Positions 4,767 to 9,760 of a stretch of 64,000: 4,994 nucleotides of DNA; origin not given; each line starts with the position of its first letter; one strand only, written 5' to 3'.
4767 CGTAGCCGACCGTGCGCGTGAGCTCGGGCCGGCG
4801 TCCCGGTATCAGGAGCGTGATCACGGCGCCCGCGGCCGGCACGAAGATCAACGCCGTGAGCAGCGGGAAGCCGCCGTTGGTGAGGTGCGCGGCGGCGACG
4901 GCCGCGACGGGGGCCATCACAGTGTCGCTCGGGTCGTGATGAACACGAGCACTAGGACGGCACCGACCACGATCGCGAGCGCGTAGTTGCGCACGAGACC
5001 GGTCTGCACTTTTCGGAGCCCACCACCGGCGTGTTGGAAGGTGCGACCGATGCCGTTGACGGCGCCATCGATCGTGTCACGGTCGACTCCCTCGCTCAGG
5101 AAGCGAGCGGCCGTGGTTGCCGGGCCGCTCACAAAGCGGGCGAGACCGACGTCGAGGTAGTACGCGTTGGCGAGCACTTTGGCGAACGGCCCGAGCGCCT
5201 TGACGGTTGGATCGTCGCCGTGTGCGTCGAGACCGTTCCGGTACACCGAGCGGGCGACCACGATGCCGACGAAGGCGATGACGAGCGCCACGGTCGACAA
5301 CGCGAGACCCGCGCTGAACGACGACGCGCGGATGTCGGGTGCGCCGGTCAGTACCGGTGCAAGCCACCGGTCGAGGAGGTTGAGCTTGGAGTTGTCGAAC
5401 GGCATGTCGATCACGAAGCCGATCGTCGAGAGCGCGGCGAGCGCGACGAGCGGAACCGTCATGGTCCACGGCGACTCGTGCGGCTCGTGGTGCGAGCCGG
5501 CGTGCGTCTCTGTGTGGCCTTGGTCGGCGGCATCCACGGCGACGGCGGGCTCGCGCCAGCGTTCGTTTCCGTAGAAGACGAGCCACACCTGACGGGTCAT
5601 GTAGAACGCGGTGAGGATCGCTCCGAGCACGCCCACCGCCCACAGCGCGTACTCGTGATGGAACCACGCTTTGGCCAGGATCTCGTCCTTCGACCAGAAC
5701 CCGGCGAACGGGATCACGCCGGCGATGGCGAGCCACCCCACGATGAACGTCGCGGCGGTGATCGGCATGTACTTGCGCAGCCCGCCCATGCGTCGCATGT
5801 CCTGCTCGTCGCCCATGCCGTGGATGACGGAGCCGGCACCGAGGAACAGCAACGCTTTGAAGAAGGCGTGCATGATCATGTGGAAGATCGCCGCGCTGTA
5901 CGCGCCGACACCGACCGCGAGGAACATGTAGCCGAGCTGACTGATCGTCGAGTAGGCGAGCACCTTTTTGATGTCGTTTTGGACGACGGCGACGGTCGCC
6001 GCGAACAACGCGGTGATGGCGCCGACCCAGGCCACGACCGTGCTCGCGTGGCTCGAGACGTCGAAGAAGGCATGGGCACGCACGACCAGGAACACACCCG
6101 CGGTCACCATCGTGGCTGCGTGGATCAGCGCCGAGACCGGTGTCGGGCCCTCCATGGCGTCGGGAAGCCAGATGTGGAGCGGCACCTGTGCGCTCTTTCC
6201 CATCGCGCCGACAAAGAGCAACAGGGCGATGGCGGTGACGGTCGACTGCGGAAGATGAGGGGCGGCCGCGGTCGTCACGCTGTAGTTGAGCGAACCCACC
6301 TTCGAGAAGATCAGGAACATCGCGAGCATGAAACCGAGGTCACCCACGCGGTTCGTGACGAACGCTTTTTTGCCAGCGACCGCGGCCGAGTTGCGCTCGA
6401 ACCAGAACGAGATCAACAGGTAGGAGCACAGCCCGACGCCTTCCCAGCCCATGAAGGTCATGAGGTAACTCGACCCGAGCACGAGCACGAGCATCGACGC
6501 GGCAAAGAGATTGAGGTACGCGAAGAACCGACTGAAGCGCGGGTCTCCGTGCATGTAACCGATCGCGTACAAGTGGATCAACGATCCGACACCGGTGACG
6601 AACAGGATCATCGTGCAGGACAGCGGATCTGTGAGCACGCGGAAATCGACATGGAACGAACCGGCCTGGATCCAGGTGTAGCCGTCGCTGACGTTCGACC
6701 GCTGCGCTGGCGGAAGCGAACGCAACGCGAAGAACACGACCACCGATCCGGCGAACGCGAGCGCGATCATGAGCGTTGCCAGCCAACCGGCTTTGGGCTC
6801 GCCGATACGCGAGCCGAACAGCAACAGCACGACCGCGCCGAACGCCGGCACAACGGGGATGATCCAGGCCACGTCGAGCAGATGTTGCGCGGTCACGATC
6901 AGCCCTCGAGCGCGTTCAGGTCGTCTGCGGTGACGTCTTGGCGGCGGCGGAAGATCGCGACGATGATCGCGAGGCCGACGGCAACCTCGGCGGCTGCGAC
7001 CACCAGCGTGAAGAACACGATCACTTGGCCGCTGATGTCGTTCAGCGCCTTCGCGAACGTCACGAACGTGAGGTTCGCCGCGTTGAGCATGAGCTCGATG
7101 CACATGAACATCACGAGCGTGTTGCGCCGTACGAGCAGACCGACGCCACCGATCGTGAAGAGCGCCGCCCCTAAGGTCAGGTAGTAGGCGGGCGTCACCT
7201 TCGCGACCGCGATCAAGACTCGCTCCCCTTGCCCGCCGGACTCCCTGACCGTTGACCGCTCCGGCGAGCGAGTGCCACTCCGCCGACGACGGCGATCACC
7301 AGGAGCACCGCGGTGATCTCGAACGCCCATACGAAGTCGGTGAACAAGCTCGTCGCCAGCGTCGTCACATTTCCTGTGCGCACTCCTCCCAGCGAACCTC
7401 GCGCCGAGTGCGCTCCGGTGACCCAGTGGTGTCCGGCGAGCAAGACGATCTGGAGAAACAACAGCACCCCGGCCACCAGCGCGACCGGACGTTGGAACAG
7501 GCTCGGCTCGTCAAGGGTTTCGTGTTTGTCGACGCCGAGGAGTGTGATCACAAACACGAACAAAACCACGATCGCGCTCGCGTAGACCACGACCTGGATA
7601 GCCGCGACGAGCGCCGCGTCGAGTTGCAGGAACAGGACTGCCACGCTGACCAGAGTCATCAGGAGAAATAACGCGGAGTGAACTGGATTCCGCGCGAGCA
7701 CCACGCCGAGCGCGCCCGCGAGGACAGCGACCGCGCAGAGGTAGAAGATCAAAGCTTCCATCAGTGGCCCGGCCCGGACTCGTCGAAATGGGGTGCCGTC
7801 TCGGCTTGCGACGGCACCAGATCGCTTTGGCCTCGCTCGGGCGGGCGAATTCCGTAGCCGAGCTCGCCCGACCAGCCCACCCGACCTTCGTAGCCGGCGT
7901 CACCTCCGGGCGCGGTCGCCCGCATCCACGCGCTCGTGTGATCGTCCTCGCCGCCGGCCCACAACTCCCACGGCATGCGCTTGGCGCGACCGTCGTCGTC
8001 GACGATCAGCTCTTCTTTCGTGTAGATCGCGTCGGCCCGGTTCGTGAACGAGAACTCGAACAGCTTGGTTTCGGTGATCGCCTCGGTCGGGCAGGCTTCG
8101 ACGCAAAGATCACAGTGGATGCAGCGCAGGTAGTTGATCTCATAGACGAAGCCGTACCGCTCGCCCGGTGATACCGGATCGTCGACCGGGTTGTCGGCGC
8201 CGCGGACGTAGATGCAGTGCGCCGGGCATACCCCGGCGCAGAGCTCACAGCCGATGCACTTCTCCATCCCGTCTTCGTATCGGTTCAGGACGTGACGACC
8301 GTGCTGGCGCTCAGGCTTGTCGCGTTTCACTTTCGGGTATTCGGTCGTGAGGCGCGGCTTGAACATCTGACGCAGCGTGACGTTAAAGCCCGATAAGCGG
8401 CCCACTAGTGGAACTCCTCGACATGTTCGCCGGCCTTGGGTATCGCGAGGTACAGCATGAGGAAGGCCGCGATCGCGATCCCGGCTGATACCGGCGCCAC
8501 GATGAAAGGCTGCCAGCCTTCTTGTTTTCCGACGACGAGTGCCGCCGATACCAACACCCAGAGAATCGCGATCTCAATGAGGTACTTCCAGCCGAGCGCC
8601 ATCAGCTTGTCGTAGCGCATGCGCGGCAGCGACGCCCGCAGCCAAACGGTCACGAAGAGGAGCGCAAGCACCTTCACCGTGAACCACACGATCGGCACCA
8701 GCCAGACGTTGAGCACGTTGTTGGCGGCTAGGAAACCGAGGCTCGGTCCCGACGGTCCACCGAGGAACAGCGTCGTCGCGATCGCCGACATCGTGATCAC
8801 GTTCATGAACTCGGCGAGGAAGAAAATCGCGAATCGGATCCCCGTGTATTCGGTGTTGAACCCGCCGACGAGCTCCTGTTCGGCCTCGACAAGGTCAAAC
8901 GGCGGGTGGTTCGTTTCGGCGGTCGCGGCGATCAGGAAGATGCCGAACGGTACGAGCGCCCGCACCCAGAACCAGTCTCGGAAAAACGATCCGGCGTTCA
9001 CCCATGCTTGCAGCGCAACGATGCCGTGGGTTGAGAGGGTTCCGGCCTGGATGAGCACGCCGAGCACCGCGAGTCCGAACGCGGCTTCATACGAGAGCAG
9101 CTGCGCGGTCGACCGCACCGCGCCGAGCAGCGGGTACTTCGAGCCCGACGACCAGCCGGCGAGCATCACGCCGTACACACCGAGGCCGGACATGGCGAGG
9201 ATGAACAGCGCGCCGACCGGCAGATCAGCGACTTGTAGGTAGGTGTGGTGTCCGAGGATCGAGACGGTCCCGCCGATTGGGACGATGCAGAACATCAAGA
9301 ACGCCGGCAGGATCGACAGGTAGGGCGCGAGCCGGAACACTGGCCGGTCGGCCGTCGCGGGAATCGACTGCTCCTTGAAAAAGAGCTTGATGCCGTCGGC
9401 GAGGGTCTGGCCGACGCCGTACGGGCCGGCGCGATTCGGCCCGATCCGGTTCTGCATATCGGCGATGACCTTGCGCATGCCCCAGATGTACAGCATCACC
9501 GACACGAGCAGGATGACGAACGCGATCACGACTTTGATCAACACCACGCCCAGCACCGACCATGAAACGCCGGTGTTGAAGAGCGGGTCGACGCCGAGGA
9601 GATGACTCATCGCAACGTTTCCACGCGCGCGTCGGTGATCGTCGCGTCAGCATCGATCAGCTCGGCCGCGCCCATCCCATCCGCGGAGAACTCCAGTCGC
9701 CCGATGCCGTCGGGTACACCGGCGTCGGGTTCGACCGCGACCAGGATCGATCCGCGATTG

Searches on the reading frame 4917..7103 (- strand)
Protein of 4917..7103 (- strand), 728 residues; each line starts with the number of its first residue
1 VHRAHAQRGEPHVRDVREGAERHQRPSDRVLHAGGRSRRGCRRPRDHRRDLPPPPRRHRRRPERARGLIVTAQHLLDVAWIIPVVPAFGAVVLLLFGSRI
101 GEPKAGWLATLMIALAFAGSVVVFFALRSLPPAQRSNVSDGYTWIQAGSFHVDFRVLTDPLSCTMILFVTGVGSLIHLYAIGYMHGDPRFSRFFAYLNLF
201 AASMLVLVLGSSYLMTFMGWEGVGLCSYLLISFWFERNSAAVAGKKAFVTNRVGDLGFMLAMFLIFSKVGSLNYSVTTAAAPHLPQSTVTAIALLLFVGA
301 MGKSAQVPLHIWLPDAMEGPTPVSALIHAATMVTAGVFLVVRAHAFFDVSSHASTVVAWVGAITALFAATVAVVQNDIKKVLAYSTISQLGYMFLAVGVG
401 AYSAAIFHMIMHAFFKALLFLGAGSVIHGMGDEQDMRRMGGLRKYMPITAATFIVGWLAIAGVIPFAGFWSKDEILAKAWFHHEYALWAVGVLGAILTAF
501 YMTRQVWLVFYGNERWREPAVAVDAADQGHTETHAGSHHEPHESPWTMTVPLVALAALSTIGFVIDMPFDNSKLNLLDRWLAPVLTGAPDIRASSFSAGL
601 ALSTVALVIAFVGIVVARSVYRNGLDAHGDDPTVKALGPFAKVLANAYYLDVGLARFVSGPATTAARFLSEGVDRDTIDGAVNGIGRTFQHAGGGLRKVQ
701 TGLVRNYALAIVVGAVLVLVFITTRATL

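Call 50: search_protein_families(library=pfam, proteins=[window:4917-7103:-], max_evalue=0.00001)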
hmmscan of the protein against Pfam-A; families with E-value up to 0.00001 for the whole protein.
window:4917-7103:- (728 aa): 3 families
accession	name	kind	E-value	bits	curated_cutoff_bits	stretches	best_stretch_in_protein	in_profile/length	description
PF00361.26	Proton_antipo_M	-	1.5e-86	290.7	21.5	1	213-498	4-294/294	NADH:quinone oxidoreductase/Mrp antiporter, TM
PF00662.26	Proton_antipo_N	-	3.4e-22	78.5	24.5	1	144-194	1-51/51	NADH-Ubiquinone oxidoreductase (complex I), chain 5 N-terminus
PF01010.25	Proton_antipo_C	-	6.1e-09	36.3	26.8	1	537-623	89-179/243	NADH-dehyrogenase subunit F, TMs, (complex I) C-terminus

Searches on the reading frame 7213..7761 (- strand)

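Call 50: search_protein_families(library=pfam, proteins=[window:7213-7761:-], max_evalue=0.00001)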
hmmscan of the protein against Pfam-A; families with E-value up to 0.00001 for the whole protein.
window:7213-7761:- (182 aa): 1 family
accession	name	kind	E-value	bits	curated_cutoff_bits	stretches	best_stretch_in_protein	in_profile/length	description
PF00499.25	Oxidored_q3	-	1.5e-33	116.1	33.2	1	16-164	1-146/146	NADH-ubiquinone/plastoquinone oxidoreductase chain 6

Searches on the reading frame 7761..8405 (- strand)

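Call 50: search_protein_families(library=pfam, proteins=[window:7761-8405:-], max_evalue=0.00001)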
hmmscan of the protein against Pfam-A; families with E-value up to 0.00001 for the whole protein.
window:7761-8405:- (214 aa): 12 families
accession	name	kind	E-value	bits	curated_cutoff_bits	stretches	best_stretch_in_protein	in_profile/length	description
PF00037.32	Fer4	-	1.5e-13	50.4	21.1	1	88-111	1-24/24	4Fe-4S binding domain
PF12838.12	Fer4_7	-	6.5e-11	43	27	1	49-109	1-52/52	4Fe-4S dicluster domain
PF13484.11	Fer4_16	-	1.7e-10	41.9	30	1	94-128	1-32/66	4Fe-4S double cluster binding domain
PF13183.11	Fer4_8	-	5e-09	37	27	0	22-63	24-67/68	4Fe-4S dicluster domain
PF14697.11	Fer4_21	-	6.1e-09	36.3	35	0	47-65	38-57/59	4Fe-4S dicluster domain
PF13237.11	Fer4_10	-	7.7e-09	35.8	25.5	1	48-106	7-53/53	4Fe-4S dicluster domain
PF12797.12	Fer4_2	-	9.5e-09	35.1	24.5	0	89-107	4-22/22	4Fe-4S binding domain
PF13187.11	Fer4_9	-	8.8e-08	32.5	27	1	49-110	1-52/52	4Fe-4S dicluster domain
PF12837.12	Fer4_6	-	9.9e-08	32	25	0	89-110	3-24/24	4Fe-4S binding domain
PF13534.11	Fer4_17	-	8.7e-07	29.8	22.2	0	94-112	1-19/61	4Fe-4S dicluster domain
PF13746.11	Fer4_18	-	1.7e-06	28.7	27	0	29-64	40-75/114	4Fe-4S dicluster domain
PF12800.12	Fer4_4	-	3.3e-06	27.4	24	0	94-107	3-16/17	4Fe-4S binding domain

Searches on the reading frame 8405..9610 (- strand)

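Call 50: search_protein_families(library=pfam, proteins=[window:8405-9610:-], max_evalue=0.00001)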
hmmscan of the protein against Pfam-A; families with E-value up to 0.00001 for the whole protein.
window:8405-9610:- (401 aa): 1 family
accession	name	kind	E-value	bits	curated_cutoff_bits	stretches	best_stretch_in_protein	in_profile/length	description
PF00146.26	NADHdh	-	9.9e-110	367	27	1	25-355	1-297/298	NADH dehydrogenase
